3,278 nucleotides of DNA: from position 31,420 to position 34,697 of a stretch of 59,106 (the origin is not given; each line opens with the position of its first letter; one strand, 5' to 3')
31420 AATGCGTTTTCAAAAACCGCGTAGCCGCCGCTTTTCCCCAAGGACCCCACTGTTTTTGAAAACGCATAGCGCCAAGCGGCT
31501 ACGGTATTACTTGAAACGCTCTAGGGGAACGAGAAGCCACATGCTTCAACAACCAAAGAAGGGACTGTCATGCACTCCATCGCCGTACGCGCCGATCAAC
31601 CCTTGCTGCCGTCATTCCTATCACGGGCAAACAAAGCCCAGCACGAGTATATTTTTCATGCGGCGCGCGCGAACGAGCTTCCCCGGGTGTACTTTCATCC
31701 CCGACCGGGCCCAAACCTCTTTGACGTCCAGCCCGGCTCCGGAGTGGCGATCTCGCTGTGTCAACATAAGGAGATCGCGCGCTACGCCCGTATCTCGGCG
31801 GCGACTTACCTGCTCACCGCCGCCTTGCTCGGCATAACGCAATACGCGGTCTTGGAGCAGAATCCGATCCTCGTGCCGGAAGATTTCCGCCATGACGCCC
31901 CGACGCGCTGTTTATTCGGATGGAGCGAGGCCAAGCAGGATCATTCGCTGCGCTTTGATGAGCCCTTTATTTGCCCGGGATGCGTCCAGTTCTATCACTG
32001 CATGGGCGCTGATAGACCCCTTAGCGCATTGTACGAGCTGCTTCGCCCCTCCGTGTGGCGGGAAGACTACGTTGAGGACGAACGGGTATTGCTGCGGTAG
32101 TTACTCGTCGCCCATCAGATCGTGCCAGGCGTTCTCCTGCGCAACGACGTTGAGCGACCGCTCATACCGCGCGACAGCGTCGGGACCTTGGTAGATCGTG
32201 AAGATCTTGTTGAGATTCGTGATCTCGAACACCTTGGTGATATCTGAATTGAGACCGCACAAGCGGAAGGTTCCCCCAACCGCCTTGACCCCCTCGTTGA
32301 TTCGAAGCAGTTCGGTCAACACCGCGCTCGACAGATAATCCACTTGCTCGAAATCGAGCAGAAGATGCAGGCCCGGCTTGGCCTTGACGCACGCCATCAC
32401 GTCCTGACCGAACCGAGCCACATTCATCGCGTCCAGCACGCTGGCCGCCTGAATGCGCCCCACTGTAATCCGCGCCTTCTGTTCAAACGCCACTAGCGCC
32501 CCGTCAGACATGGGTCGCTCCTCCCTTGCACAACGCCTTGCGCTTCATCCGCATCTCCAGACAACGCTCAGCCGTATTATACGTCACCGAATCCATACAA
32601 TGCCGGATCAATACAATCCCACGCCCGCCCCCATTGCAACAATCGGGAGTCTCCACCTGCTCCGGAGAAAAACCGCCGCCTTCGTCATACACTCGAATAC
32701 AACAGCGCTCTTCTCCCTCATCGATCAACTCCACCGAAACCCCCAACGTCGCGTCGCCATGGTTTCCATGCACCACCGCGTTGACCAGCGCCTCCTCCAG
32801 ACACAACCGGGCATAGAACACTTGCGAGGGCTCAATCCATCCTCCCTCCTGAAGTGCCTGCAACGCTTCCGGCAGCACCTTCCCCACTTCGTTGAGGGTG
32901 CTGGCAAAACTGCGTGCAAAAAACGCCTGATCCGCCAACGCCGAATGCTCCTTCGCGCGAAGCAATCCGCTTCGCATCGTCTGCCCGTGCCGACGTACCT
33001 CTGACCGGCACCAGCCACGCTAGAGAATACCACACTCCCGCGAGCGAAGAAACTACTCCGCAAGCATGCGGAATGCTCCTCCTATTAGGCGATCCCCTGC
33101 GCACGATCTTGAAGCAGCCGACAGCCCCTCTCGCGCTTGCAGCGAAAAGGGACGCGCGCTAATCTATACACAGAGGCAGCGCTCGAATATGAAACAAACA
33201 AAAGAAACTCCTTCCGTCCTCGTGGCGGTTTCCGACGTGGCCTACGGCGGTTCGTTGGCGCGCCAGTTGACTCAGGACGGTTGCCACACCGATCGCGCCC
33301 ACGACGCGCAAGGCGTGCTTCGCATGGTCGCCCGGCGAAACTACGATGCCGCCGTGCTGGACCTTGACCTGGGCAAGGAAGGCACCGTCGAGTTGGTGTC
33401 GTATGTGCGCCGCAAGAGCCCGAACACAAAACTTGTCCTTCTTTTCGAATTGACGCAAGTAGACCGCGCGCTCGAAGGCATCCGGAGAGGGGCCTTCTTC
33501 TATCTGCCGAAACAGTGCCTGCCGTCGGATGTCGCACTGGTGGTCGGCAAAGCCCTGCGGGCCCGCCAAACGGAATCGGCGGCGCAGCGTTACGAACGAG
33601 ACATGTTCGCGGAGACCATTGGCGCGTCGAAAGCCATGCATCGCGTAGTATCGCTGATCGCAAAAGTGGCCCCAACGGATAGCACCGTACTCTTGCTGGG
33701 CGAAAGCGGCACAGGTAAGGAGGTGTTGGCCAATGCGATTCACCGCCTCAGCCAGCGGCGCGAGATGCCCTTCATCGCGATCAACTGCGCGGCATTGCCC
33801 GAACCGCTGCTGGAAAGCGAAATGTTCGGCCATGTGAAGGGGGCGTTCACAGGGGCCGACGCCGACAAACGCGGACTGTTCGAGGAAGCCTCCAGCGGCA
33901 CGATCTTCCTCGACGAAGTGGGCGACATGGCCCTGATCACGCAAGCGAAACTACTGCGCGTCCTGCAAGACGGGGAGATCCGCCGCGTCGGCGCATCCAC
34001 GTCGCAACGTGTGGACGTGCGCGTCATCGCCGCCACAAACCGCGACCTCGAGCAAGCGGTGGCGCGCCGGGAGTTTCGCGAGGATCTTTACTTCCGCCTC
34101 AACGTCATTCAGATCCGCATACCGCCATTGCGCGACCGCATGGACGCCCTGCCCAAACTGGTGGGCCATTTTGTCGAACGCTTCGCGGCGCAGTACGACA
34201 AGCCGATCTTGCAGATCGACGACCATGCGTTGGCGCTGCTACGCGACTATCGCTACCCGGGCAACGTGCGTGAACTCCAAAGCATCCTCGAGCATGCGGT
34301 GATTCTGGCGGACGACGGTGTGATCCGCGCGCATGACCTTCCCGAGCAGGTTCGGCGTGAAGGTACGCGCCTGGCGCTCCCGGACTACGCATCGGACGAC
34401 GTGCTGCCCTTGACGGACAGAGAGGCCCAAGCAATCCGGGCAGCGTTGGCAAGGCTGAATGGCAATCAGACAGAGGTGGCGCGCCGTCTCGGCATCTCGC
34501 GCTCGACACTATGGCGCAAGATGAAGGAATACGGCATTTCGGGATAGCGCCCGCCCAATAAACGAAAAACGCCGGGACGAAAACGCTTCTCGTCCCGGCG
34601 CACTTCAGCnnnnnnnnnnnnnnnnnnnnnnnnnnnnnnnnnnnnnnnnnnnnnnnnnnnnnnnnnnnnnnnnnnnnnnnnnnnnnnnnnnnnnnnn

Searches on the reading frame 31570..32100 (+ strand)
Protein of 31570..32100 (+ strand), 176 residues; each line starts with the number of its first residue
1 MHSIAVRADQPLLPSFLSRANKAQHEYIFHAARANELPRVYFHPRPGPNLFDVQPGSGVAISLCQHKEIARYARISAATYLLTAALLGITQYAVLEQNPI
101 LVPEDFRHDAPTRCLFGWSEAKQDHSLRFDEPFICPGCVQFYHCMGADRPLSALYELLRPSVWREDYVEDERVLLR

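Call 10: search_protein_families(library=pfam, proteins=[window:31570-32100:+])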
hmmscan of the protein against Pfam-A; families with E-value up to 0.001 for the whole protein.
window:31570-32100:+ (176 aa): 0 families

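Call 17: find_encoding_contigs(protein=window:31570-32100:+, flank=3000, max_places=6)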
Protein window:31570-32100:+ (176 aa): 8 contigs read that carry it; 5 places shown.
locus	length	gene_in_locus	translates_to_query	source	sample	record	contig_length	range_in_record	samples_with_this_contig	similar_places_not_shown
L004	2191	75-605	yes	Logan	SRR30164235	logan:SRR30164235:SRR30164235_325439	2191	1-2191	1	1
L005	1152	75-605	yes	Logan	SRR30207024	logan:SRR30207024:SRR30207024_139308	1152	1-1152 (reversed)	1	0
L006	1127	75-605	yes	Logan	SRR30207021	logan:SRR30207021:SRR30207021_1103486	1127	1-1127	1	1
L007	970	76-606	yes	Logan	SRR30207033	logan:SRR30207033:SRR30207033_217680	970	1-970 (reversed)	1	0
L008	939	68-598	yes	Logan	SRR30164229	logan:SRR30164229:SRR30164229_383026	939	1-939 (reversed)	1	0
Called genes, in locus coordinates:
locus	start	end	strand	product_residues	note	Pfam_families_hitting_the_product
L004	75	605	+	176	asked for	-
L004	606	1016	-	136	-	PF01740:STAS, PF13466:STAS_2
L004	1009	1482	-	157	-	PF13581:HATPase_c_2, PF02518:HATPase_c (weak)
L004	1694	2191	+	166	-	?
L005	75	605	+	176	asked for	-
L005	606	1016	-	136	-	PF01740:STAS, PF13466:STAS_2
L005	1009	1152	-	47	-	?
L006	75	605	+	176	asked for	-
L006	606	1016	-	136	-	PF01740:STAS, PF13466:STAS_2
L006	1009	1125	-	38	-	?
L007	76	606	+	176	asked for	-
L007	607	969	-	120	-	?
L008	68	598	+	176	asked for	-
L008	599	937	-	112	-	?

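Call 27: find_homologous_proteins(query=window:31570-32100:+)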
Query window:31570-32100:+ (176 aa): 1 proteins with E <= 0.001 among 106 candidates.
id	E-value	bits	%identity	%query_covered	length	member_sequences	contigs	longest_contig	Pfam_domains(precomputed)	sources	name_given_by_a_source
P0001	6.0e-117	406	100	100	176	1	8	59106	-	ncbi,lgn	-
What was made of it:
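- Tried and rejected: The B-downstream protein is an orphan; it hits only itself (call 27).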

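Call 75: find_encoding_contigs(protein=P0001, flank=10000, max_places=10)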
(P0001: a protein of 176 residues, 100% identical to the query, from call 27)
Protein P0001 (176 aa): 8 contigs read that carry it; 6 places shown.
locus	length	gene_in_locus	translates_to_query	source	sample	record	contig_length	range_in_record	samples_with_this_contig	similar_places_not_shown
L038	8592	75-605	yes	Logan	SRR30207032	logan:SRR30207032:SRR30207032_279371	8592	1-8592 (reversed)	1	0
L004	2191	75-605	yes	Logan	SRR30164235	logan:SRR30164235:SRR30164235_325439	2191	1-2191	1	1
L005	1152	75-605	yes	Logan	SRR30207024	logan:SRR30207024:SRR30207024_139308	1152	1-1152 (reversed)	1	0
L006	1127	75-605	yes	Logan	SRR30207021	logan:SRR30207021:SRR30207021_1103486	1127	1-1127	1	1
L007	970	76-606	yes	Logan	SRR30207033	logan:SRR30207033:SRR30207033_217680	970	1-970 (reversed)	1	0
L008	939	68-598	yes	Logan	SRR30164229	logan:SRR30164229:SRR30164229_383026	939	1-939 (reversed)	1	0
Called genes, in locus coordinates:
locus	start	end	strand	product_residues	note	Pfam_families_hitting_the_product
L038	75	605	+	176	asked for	-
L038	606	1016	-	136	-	PF01740:STAS, PF13466:STAS_2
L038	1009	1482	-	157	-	PF13581:HATPase_c_2, PF02518:HATPase_c (weak)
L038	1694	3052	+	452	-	PF00072:Response_reg, PF00158:Sigma54_activat, PF14532:Sigma54_activ_2, PF00004:AAA, PF07728:AAA_5 (weak), PF25601:AAA_lid_14, PF02954:HTH_8, PF18024:HTH_50 (faint)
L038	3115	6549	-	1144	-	PF07504:FTP, PF01447:Peptidase_M4, PF02868:Peptidase_M4_C, PF00404:Dockerin_1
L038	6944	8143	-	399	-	PF13439:Glyco_transf_4 (weak), PF13524:Glyco_trans_1_2 (faint), PF20706:GT4-conflict, PF00534:Glycos_transf_1, PF13692:Glyco_trans_1_4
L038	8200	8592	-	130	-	?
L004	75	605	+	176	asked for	-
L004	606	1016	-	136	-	PF01740:STAS, PF13466:STAS_2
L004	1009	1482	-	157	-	PF13581:HATPase_c_2, PF02518:HATPase_c (weak)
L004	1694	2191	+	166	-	?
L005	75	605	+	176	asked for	-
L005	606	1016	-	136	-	PF01740:STAS, PF13466:STAS_2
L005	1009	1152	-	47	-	?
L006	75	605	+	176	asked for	-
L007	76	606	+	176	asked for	-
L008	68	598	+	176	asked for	-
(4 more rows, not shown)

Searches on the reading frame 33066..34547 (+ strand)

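Call 10: search_protein_families(library=pfam, proteins=[window:33066-34547:+])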
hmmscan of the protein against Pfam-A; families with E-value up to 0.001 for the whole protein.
window:33066-34547:+ (493 aa): 13 families
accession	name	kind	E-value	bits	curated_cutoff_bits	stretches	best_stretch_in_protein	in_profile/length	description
PF00158.32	Sigma54_activat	-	1.8e-72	243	20.2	1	185-350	2-167/168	Sigma-54 interaction domain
PF25601.1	AAA_lid_14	-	1e-22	80.1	27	1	356-433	1-78/87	AAA+ ATPase lid domain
PF14532.12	Sigma54_activ_2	-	4.2e-21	76.1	25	1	185-355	1-138/138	Sigma-54 interaction domain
PF02954.25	HTH_8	-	5.1e-16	58.6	22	1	449-489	2-42/42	Bacterial regulatory protein, Fis family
PF00072.30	Response_reg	-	3.4e-09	37.3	30.2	1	63-155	13-105/111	Response regulator receiver domain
PF00004.35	AAA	-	3.2e-08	34.5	21.2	1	208-343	1-129/131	ATPase family associated with various cellular activities (AAA)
PF07728.20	AAA_5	-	2.7e-06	27.9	22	1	208-327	2-124/139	AAA domain (dynein-related subfamily)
PF18024.7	HTH_50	-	1.1e-05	25.5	27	1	470-492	28-50/50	Helix-turn-helix domain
PF07724.20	AAA_2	-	6e-05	23.6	27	1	206-334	4-133/166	AAA domain (Cdc48 subfamily)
PF13542.12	HTH_Tnp_ISL3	-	0.00014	21.7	27.4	1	455-489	19-50/51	Helix-turn-helix domain of transposase family ISL3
PF13384.12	HTH_23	-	0.00021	21.5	24.6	1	452-484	6-36/50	Homeodomain-like domain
PF06322.17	Phage_NinH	-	0.00041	20.7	29.8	0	462-485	13-36/60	Phage NinH protein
PF06068.19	TIP49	-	0.00099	18.8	23.8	0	175-242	20-86/347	TIP49 P-loop domain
